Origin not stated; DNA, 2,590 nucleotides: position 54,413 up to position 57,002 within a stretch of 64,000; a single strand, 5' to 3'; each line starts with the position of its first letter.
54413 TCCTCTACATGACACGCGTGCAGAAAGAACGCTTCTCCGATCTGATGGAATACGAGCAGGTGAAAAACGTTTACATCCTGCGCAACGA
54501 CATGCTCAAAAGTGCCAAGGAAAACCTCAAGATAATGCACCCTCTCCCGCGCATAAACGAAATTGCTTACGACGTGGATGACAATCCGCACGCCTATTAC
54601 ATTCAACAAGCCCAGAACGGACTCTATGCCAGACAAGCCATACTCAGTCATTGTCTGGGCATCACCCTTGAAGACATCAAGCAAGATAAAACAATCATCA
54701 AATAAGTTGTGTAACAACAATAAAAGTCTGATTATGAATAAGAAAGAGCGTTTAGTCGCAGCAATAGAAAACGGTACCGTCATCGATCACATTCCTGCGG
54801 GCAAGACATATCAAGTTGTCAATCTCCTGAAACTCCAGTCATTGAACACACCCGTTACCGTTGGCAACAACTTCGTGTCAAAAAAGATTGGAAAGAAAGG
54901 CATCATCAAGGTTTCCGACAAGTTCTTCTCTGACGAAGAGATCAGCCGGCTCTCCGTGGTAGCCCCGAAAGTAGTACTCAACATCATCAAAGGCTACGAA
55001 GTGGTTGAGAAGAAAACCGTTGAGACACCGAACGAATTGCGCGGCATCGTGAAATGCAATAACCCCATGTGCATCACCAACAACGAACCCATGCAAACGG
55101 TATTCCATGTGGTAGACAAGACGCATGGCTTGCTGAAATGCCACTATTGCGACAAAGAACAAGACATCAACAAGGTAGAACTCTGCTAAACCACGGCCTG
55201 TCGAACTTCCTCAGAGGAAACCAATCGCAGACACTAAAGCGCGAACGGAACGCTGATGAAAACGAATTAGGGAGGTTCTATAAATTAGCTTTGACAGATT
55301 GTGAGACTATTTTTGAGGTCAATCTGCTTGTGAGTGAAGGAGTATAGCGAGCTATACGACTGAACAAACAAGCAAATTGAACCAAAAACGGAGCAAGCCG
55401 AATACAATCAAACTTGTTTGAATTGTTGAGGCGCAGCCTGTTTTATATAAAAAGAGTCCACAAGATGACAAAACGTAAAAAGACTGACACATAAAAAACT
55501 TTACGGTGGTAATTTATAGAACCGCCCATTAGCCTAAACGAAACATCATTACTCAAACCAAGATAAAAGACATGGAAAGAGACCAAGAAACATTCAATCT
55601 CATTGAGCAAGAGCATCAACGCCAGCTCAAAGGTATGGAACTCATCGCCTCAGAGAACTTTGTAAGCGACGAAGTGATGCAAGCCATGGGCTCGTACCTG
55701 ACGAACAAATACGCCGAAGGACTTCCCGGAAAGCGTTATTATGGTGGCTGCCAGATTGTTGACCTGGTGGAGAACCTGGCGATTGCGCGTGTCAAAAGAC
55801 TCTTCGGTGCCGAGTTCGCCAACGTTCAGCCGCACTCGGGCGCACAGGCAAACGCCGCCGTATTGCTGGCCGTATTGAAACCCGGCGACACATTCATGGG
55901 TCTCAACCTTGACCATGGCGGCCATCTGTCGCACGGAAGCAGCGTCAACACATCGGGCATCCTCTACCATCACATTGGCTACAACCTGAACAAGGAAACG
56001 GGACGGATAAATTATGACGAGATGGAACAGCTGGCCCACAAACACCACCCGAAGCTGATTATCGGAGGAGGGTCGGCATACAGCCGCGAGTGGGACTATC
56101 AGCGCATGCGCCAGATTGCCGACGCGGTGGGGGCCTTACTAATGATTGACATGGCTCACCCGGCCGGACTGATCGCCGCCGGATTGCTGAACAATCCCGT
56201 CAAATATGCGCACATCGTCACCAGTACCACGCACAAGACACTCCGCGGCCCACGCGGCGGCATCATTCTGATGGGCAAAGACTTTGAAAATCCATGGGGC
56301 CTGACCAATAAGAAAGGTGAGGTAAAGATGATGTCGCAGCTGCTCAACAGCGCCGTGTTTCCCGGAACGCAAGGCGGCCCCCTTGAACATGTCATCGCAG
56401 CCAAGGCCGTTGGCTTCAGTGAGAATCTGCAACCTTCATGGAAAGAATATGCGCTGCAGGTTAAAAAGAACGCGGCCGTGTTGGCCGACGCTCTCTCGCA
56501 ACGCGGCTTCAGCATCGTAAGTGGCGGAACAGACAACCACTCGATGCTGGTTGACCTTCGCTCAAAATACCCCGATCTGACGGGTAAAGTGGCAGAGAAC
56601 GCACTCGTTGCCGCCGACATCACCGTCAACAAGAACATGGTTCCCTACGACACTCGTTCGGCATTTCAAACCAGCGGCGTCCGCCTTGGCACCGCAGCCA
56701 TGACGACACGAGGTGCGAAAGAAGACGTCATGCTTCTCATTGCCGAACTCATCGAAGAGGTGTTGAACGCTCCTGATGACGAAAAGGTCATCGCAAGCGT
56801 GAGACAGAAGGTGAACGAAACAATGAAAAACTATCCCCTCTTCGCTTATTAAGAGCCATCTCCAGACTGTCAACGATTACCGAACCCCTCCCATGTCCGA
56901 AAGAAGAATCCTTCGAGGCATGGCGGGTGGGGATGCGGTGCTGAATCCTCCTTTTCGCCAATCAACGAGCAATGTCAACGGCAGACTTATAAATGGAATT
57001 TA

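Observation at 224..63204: Very dense MITE family across the window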

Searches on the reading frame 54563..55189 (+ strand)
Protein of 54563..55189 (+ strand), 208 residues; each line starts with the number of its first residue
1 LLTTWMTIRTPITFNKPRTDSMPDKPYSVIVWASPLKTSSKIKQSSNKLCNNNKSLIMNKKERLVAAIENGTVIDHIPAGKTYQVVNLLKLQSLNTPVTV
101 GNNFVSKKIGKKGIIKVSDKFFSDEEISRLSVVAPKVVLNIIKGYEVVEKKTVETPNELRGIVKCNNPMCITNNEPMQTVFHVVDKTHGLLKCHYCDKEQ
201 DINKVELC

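Call 24: search_protein_families(library=pfam, proteins=[window:54563-55189:+])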
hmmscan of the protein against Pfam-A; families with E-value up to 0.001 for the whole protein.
window:54563-55189:+ (208 aa): 2 families
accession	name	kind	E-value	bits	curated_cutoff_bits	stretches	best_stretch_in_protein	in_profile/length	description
PF01948.23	PyrI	-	4.3e-31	107.4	25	1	65-154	3-93/93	Aspartate carbamoyltransferase regulatory chain, allosteric domain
PF02748.20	PyrI_C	-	1.7e-19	69.9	23.4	1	158-204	1-47/48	Aspartate carbamoyltransferase regulatory chain, metal binding domain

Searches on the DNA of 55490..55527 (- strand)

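Call 56: search_dna_similar(query=window:55490-55527:-, collection=plasmids, mode=distant, max_evalue=10, max_rows=15)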
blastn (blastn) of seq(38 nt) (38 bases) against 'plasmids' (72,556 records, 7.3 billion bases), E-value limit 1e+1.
Records with a match: 8; places in all: 8; records where one place covers at least 80% of the query: 0.
Best place of each record, by identity: 95-99% 1; 90-95% 6; 80-90% 1.
By first word of the organism name: Ligilactobacillus 6; Cetobacterium 1; Escherichia 1.
By predicted mobility (MOB-suite, as given by PLSDB): non-mobilizable 7; conjugative 1.
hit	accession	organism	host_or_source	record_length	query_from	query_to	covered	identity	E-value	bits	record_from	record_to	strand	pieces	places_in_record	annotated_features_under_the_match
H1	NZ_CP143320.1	Cetobacterium somerae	intestine of Yellow Catfish,pure culture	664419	11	37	71%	88.9%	1e+0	37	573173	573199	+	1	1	discoidin domain-containing protein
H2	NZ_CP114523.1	Ligilactobacillus salivarius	Meles meles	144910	7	29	61%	91.3%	5e+0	34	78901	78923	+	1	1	AAA family ATPase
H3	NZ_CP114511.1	Ligilactobacillus salivarius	Meles meles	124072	7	29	61%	91.3%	5e+0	34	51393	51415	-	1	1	AAA family ATPase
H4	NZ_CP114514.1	Ligilactobacillus salivarius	Meles meles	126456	7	29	61%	91.3%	5e+0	34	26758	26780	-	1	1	AAA family ATPase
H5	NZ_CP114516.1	Ligilactobacillus salivarius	Meles meles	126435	7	29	61%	91.3%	5e+0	34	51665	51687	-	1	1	AAA family ATPase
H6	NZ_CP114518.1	Ligilactobacillus salivarius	Meles meles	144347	7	29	61%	91.3%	5e+0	34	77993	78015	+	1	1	AAA family ATPase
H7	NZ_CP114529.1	Ligilactobacillus salivarius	Meles meles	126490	7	29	61%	91.3%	5e+0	34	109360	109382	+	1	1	AAA family ATPase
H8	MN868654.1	Escherichia coli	-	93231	15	35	55%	95.2%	5e+0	35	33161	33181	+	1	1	none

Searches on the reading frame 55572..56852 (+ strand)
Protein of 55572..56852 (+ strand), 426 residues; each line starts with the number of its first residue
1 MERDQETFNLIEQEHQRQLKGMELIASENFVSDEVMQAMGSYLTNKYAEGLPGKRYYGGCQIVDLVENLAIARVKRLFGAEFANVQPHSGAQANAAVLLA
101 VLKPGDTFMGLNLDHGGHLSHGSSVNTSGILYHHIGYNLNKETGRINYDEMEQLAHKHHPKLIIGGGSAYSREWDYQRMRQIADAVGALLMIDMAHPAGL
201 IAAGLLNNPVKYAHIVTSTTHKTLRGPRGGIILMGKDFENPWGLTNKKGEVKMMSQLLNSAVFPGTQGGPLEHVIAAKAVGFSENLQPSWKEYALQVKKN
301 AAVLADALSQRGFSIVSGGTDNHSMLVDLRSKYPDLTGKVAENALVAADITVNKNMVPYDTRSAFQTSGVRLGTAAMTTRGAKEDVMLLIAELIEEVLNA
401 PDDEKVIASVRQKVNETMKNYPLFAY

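Call 24: search_protein_families(library=pfam, proteins=[window:55572-56852:+])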
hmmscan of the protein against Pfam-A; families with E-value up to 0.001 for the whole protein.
window:55572-56852:+ (426 aa): 2 families
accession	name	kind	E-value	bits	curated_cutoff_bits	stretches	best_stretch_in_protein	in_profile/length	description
PF00464.25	SHMT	-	2.1e-161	537.4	27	1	2-393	3-398/399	Serine hydroxymethyltransferase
PF00155.27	Aminotran_1_2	-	2.9e-06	27.2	19.7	1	76-348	53-321/361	Aminotransferase class I and II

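Call 25: find_encoding_contigs(protein=window:55572-56852:+, flank=6000, max_places=10)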
Protein window:55572-56852:+ (426 aa): 23 contigs read that carry it; 9 places shown.
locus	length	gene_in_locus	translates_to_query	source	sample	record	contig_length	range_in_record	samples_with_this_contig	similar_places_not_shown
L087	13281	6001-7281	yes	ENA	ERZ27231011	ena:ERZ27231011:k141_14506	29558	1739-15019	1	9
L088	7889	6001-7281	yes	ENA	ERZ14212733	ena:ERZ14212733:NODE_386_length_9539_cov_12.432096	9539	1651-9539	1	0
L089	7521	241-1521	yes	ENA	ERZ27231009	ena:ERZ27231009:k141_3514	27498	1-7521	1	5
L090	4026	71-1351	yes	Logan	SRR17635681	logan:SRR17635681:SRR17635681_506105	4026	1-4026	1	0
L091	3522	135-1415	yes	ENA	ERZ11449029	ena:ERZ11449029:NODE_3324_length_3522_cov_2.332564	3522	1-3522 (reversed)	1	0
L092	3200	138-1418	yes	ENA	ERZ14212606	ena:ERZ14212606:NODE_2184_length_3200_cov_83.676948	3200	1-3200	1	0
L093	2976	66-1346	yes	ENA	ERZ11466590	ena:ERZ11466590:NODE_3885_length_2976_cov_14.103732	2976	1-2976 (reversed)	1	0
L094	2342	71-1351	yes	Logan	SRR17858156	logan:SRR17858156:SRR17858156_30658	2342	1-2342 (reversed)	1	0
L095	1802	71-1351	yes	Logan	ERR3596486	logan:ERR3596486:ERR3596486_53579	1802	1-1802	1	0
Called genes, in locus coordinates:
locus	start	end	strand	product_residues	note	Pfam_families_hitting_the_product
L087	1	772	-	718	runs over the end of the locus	-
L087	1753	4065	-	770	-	PF00912:Transgly, PF28500:PBP_middle, PF00905:Transpeptidase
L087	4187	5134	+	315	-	PF02729:OTCace_N, PF00185:OTCace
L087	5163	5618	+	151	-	PF01948:PyrI, PF02748:PyrI_C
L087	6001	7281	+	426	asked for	PF00464:SHMT, PF00155:Aminotran_1_2 (weak)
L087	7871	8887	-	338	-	PF06977:SdiA-regulated (faint), PF13449:Phytase-like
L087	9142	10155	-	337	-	PF00535:Glycos_transf_2, PF10111:Glyco_tranf_2_2, PF13641:Glyco_tranf_2_3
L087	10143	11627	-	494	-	PF01943:Polysacc_synt, PF13440:Polysacc_synt_3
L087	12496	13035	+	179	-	PF00886:Ribosomal_S16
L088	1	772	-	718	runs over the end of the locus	-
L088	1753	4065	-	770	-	PF00912:Transgly, PF28500:PBP_middle, PF00905:Transpeptidase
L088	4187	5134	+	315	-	PF02729:OTCace_N, PF00185:OTCace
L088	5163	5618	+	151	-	PF01948:PyrI, PF02748:PyrI_C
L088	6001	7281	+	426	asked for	PF00464:SHMT, PF00155:Aminotran_1_2 (weak)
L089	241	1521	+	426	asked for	PF00464:SHMT, PF00155:Aminotran_1_2 (weak)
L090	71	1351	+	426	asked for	PF00464:SHMT, PF00155:Aminotran_1_2 (weak)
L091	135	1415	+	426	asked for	PF00464:SHMT, PF00155:Aminotran_1_2 (weak)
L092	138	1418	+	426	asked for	PF00464:SHMT, PF00155:Aminotran_1_2 (weak)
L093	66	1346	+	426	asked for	PF00464:SHMT, PF00155:Aminotran_1_2 (weak)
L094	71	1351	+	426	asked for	PF00464:SHMT, PF00155:Aminotran_1_2 (weak)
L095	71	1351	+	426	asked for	PF00464:SHMT, PF00155:Aminotran_1_2 (weak)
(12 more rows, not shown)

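Call 59: find_homologous_proteins(query=window:55572-56852:+, max_evalue=1e-100)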
Query window:55572-56852:+ (426 aa): 8000 proteins with E <= 1e-100 among 8000 candidates; the best 120 are listed.
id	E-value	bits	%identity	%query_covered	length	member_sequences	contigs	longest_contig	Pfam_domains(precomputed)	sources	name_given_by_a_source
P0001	4.0e-269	910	95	100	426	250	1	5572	PF00464.26,PF00155.28,PF01212.28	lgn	-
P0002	1.0e-268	909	95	100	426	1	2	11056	PF00464.26,PF00155.28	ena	-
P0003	6.4e-257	870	89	100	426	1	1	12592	PF00464.26,PF00155.28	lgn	-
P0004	2.5e-255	865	90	100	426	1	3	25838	PF00464.26,PF00155.28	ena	-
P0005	2.6e-255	865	90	100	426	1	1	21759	PF00464.26,PF00155.28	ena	-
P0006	1.4e-254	862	90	100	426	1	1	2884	PF00464.26,PF00155.28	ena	-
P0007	7.7e-254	860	90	100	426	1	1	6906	PF00464.26,PF00155.28,PF00266.26,PF01212.28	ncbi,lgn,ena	-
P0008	7.8e-254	860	90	100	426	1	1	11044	PF00464.26,PF00155.28,PF00266.26,PF01212.28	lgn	-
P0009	1.5e-253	859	90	100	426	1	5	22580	PF00464.26,PF00155.28,PF00266.26,PF01212.28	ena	-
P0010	2.3e-253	858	90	100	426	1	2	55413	PF00464.26,PF00155.28,PF01212.28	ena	-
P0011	2.4e-253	858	88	100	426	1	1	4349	PF00464.26,PF00155.28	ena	-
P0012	2.9e-253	858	90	100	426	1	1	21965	PF00464.26,PF00155.28,PF00266.26,PF01212.28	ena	-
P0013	3.3e-253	858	89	100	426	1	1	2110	PF00464.26,PF00155.28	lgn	-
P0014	4.0e-253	858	89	100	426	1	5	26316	PF00464.26,PF00155.28,PF01212.28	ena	-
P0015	6.9e-253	857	89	100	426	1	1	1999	PF00464.26,PF00155.28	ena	-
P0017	8.8e-253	857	90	100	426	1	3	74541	PF00464.26,PF00155.28,PF01212.28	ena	-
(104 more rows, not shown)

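Call 60: find_encoding_contigs(protein=P0002, flank=3000, max_places=3)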
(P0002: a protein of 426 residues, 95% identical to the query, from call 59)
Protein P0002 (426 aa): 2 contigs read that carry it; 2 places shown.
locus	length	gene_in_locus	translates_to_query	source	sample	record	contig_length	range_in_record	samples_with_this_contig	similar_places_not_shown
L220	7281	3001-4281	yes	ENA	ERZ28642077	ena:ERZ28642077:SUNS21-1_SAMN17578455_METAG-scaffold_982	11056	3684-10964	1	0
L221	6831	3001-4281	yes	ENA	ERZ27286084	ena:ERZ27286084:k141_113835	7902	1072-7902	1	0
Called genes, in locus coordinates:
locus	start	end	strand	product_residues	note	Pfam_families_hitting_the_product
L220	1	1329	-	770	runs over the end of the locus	PF00912:Transgly, PF28500:PBP_middle, PF00905:Transpeptidase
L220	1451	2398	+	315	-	PF02729:OTCace_N, PF00185:OTCace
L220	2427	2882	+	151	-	PF01948:PyrI, PF02748:PyrI_C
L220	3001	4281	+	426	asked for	PF00464:SHMT, PF00155:Aminotran_1_2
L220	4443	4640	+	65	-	PF12669:FeoB_associated (weak)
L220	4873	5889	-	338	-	PF06977:SdiA-regulated (faint), PF13449:Phytase-like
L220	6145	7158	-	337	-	PF00535:Glycos_transf_2, PF10111:Glyco_tranf_2_2, PF13641:Glyco_tranf_2_3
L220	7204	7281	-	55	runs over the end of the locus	?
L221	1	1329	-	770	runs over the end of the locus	PF00912:Transgly, PF28500:PBP_middle, PF00905:Transpeptidase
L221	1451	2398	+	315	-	PF02729:OTCace_N, PF00185:OTCace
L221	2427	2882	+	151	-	PF01948:PyrI, PF02748:PyrI_C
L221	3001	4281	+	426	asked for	PF00464:SHMT, PF00155:Aminotran_1_2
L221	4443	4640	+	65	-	PF12669:FeoB_associated (weak)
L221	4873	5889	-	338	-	PF06977:SdiA-regulated (faint), PF13449:Phytase-like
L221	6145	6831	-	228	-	?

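Call 61: find_encoding_contigs(protein=P0017, flank=3000, max_places=3)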
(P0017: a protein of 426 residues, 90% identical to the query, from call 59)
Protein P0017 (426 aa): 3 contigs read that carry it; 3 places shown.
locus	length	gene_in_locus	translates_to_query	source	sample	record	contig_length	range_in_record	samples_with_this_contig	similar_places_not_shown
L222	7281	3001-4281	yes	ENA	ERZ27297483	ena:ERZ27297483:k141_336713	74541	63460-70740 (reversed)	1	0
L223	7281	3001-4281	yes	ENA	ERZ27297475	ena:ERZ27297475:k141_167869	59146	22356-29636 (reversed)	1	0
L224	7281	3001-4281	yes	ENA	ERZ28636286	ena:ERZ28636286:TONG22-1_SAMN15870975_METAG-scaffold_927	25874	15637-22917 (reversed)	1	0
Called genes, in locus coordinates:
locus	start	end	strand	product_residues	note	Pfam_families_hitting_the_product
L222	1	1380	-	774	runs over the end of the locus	PF00912:Transgly, PF28500:PBP_middle, PF00905:Transpeptidase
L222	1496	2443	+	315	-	PF02729:OTCace_N, PF00185:OTCace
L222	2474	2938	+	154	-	PF01948:PyrI, PF02748:PyrI_C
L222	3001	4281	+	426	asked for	PF00464:SHMT, PF01212:Beta_elim_lyase (weak), PF00155:Aminotran_1_2 (weak)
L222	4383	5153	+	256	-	PF16412:DUF5020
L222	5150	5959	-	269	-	PF10988:DUF2807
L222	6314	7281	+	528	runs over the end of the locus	PF09820:AAA-ATPase_like, PF08011:PDDEXK_9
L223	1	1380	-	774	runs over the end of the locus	PF00912:Transgly, PF28500:PBP_middle, PF00905:Transpeptidase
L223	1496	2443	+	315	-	PF02729:OTCace_N, PF00185:OTCace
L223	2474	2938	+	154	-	PF01948:PyrI, PF02748:PyrI_C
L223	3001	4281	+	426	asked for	PF00464:SHMT, PF01212:Beta_elim_lyase (weak), PF00155:Aminotran_1_2 (weak)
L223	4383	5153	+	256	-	PF16412:DUF5020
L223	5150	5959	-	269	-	PF10988:DUF2807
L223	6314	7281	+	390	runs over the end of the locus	PF09820:AAA-ATPase_like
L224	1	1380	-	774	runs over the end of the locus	PF00912:Transgly, PF28500:PBP_middle, PF00905:Transpeptidase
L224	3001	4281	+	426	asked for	PF00464:SHMT, PF01212:Beta_elim_lyase (weak), PF00155:Aminotran_1_2 (weak)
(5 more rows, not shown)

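Call 62: find_encoding_contigs(protein=P0010, flank=3000, max_places=3)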
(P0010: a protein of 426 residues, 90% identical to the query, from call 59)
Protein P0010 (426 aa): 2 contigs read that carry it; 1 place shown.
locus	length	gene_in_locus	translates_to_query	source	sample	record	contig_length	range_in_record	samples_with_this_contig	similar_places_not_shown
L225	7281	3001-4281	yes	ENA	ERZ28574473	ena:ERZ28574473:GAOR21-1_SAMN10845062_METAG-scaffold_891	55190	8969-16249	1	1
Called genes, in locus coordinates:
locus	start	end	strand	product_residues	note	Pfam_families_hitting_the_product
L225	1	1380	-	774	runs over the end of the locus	PF00912:Transgly, PF28500:PBP_middle, PF00905:Transpeptidase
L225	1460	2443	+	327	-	PF02729:OTCace_N, PF00185:OTCace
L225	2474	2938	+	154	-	PF01948:PyrI, PF02748:PyrI_C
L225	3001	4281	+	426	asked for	PF00464:SHMT, PF01212:Beta_elim_lyase (faint), PF00155:Aminotran_1_2 (weak)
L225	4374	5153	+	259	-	PF16412:DUF5020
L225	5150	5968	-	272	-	PF10988:DUF2807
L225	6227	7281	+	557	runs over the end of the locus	PF09820:AAA-ATPase_like, PF08011:PDDEXK_9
